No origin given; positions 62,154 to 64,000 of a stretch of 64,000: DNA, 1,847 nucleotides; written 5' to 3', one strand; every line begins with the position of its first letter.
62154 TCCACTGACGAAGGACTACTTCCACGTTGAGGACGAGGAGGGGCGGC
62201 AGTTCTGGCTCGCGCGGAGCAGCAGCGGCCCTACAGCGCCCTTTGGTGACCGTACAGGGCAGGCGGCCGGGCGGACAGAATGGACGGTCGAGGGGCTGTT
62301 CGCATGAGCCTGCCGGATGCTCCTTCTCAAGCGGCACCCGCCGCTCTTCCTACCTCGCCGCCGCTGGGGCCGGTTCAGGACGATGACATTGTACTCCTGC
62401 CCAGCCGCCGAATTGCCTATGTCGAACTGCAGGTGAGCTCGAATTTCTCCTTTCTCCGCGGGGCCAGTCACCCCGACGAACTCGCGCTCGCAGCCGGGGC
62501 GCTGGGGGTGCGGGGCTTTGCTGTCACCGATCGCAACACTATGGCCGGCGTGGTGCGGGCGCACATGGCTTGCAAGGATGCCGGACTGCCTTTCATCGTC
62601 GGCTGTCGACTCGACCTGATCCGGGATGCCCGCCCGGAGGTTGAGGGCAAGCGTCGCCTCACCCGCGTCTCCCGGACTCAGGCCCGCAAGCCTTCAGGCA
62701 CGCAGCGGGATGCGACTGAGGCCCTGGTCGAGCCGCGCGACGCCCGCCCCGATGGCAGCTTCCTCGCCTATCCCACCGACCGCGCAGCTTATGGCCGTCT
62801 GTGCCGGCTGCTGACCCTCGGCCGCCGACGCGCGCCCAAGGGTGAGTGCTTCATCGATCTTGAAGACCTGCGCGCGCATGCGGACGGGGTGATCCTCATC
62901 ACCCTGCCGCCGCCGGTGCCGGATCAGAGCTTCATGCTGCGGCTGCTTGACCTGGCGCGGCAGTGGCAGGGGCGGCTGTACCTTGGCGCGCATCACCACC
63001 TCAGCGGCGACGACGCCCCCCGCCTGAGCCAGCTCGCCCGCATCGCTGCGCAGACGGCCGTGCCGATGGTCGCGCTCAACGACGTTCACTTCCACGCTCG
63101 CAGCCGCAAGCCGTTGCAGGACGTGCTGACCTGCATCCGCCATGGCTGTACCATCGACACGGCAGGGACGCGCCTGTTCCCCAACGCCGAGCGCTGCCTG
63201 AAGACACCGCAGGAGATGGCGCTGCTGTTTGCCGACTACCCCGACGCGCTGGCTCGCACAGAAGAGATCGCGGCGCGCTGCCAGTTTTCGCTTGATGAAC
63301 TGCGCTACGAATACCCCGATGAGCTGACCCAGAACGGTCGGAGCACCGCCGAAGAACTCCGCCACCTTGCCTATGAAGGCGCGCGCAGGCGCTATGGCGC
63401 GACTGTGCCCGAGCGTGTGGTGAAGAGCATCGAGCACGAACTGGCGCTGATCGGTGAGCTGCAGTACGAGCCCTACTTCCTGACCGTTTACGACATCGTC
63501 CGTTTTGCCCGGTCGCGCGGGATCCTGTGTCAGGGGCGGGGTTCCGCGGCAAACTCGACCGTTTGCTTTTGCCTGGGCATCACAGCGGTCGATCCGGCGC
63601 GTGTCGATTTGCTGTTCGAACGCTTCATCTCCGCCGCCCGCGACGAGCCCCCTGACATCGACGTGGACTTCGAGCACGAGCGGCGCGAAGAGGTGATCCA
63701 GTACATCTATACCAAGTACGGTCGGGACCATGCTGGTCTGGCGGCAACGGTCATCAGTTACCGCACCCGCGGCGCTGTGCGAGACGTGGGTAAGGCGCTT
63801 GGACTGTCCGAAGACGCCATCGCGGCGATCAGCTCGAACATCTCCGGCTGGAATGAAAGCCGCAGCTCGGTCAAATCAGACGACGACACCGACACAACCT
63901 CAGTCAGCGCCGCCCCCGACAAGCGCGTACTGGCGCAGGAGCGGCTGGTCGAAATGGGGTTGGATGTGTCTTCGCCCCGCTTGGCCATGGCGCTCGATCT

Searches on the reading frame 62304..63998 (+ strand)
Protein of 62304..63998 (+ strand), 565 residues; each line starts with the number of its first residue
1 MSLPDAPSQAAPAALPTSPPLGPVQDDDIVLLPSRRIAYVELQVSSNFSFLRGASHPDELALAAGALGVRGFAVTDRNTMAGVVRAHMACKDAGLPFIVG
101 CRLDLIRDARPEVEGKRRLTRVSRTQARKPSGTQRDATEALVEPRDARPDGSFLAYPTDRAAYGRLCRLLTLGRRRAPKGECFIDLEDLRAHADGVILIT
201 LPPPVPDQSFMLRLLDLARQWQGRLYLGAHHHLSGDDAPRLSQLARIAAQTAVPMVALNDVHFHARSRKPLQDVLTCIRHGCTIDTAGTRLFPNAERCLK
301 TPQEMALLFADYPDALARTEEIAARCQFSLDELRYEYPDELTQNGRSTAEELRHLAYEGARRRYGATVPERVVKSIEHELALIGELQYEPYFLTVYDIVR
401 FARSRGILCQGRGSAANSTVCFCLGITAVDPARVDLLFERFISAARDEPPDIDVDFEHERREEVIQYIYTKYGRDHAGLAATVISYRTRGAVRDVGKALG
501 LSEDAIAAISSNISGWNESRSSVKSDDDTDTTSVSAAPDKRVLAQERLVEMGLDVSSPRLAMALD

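Call 20: search_protein_families(library=ncbifam, proteins=[window:62304-63998:+], max_evalue=0.01)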
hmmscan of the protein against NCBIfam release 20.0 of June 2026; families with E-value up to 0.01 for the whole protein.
window:62304-63998:+ (565 aa): 13 families
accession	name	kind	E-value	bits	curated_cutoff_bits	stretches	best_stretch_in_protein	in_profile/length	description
NF004225.0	PRK05672.1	subfamily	7.8e-161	537.4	939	1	37-542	4-483/1047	error-prone DNA polymerase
NF004226.0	PRK05673.1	equivalog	4.1e-81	273.3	1002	1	38-506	5-458/1146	DNA polymerase III subunit alpha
NF005298.0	PRK06826.1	equivalog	2.2e-80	270.7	1260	2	225-512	172-459/1151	DNA polymerase III subunit alpha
TIGR00594.1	polc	superfamily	8.6e-74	249.2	434.35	1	39-514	1-463/1022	DNA polymerase III subunit alpha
NF005377.0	PRK06920.1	equivalog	9.7e-66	222.3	1806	2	223-513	155-445/1108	DNA polymerase III subunit alpha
NF005617.0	PRK07374.1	equivalog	8e-51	173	1653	2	224-502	172-460/1170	DNA polymerase III subunit alpha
NF005516.0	PRK07135.1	equivalog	1.4e-47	162.5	1084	1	315-521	195-402/974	DNA polymerase III DnaE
NF005582.0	PRK07279.1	equivalog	1.5e-46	158.9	1279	1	250-515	145-404/1033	DNA polymerase III subunit alpha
NF007079.0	PRK09532.1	equivalog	3.2e-46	158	1525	2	224-501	170-457/876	DNA polymerase III subunit alpha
NF004550.0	PRK05898.1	equivalog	2.6e-44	151.7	1182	1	250-518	132-401/971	DNA polymerase III subunit alpha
NF001688.0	PRK00448.1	equivalog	4.8e-21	74.1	873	2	241-431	720-912/1445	PolC-type DNA polymerase III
TIGR01405.1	polC_Gram_pos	equivalog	6.2e-17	60.6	1043.45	2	242-431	487-677/1211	DNA polymerase III subunit alpha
NF041577.1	nside_bi_sphtase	equivalog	0.00067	18.9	400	1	41-102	5-64/276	3',5'-nucleoside bisphosphate phosphatase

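Call 24: find_related_loci(query=window:62304-63998:+, collection=genome_contigs, flank=10000)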
Query window:62304-63998:+ (565 aa) in genome_contigs; peptide patterns used: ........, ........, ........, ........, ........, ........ (x = any residue, [..] = any of these).
600 stretches matched a pattern (row limit reached: there are more); 598 encode a relative of the query (tblastn E <= 1e-3); the best 80 are kept; 80 distinct loci.
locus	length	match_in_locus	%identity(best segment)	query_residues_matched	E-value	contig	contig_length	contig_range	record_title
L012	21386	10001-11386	58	39-564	2e-176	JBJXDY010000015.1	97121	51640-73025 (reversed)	MAG: Dongiaceae bacterium isolate P.bin.51 k127_553444, whole genome shotgun sequence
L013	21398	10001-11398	55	21-527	7e-171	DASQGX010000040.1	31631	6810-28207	MAG TPA_asm: Stellaceae bacterium isolate SMAG_U11818 k141_627803, whole genome shotgun sequence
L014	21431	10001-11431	49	31-565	1e-162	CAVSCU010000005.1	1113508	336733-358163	MAG: uncultured Chitinophagaceae bacterium isolate MFD02581.bin.2.211 genome assembly, contig: contig_62, whole genome s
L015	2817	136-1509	55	38-565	2e-171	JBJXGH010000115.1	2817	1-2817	MAG: Alphaproteobacteria bacterium isolate F1F2.bin.332 k127_9753189, whole genome shotgun sequence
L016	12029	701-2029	54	40-526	7e-161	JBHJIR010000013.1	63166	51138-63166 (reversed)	MAG: Kiloniellaceae bacterium isolate pac_S11C2811 S11Ck141_354128, whole genome shotgun sequence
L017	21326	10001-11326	51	36-513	1e-159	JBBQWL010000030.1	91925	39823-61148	MAG: Chitinophagales bacterium isolate Co_metawrap_2054 Cmw_2054_k141_29549506_length_91925_cov_15.8796, whole genome sh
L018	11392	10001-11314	54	39-526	6e-159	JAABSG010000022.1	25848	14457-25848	MAG: Geminicoccaceae bacterium isolate S10.Bin091 Scaffold_20, whole genome shotgun sequence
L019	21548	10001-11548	52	39-565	5e-159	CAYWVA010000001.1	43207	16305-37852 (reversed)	MAG TPA_asm: uncultured Rhizobiaceae bacterium isolate SRP217488_co1_125 genome assembly, contig: NODE_356_length_43207_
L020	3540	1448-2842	53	38-551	3e-165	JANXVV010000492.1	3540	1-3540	MAG: Humisphaera sp. isolate GL140_1_metabat_188_sub GL140_1_k141_221268, whole genome shotgun sequence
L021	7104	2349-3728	55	28-517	2e-158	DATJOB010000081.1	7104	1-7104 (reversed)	MAG TPA_asm: Stellaceae bacterium isolate SMAG_U14876 k141_1418098, whole genome shotgun sequence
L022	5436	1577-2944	53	38-564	3e-159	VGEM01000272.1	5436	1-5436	MAG: Alphaproteobacteria bacterium isolate K_Offshore_80m_m2_101 K_Offshore_80m_m2_101_Ga0194132_10026627, whole genome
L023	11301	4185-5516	55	39-517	8e-157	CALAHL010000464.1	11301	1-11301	MAG TPA_asm: uncultured Rhodospirillaceae bacterium isolate ERR2206769_bin.49_CONCOCT_v1.1_MAG genome assembly, contig:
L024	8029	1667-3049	51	37-529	5e-157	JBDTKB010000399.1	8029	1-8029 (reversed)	MAG: Ginsengibacter sp. isolate cluster2_bin.67 k127_4650258, whole genome shotgun sequence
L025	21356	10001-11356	51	37-520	9e-155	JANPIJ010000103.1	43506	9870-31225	MAG: Ferruginibacter sp. isolate VAR_61_metabat_90 VAR_61_k141_4171424, whole genome shotgun sequence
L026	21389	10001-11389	53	39-565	4e-154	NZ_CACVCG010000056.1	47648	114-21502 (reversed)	Magnetospirillum sp. UT-4, whole genome shotgun sequence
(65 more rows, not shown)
